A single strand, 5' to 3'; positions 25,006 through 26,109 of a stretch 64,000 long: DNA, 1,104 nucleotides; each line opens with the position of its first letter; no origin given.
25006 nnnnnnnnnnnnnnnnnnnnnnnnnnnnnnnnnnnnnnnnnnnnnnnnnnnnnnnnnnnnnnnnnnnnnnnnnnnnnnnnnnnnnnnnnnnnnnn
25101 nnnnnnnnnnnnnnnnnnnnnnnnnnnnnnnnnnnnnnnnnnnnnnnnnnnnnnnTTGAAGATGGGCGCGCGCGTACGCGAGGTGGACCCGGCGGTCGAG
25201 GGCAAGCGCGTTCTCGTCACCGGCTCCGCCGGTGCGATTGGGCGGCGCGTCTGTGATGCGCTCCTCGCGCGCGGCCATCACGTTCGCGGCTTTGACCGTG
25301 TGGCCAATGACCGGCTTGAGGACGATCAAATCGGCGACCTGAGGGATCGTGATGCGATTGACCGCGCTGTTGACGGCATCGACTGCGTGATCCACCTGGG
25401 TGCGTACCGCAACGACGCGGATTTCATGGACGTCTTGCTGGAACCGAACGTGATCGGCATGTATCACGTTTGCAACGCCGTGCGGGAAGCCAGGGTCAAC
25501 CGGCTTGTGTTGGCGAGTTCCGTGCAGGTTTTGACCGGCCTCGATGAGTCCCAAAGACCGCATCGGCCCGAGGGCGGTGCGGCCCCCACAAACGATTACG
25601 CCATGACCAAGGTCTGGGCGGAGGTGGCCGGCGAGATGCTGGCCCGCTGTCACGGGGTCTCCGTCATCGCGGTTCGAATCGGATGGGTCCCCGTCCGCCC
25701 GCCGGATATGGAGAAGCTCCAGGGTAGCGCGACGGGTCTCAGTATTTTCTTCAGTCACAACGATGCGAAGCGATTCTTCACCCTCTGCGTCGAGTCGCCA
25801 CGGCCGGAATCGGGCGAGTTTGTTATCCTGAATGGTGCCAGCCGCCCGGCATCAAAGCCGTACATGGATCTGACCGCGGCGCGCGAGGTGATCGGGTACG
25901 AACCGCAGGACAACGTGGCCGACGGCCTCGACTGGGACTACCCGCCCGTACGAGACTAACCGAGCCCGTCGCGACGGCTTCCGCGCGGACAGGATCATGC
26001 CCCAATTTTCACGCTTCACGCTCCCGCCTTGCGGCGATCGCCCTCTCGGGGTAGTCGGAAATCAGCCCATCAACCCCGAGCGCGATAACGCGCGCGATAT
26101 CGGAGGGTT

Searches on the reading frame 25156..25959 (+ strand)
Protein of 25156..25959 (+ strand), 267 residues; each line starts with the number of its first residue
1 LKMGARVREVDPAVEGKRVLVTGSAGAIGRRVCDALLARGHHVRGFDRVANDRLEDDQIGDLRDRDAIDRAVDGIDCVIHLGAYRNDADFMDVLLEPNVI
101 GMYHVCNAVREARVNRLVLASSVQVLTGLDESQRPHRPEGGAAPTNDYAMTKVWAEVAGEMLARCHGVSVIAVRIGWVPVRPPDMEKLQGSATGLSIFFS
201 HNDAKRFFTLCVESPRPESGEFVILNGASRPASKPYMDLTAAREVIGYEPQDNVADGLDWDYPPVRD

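Call 34: search_protein_families(library=pfam, proteins=[window:25156-25959:+], max_evalue=0.0001)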
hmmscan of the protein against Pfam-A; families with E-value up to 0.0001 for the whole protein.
window:25156-25959:+ (267 aa): 8 families
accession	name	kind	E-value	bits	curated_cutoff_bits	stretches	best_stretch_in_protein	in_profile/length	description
PF01370.27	Epimerase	-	1.9e-24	86.9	20.9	1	19-175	1-169/240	NAD dependent epimerase/dehydratase family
PF01073.25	3Beta_HSD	-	7.5e-13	48.6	22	1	20-129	1-123/280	3-beta hydroxysteroid dehydrogenase/isomerase family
PF13460.12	NAD_binding_10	-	5.4e-12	46.4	27.2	1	23-149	1-121/184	NAD(P)H-binding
PF16363.11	GDP_Man_Dehyd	-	3.9e-11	43.4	27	1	20-173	1-178/332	GDP-mannose 4,6 dehydratase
PF04321.23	RmlD_sub_bind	-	1.1e-09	38.2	27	1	18-178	2-151/287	RmlD substrate binding domain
PF02719.21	Polysacc_synt_2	-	7e-09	35.7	20.2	1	19-122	1-128/293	Polysaccharide biosynthesis protein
PF07993.18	NAD_binding_4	-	6.1e-08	32.6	20.1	1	66-183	80-211/258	Male sterility protein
PF05368.20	NmrA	-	6.6e-05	23.1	27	0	17-82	3-77/298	NmrA-like family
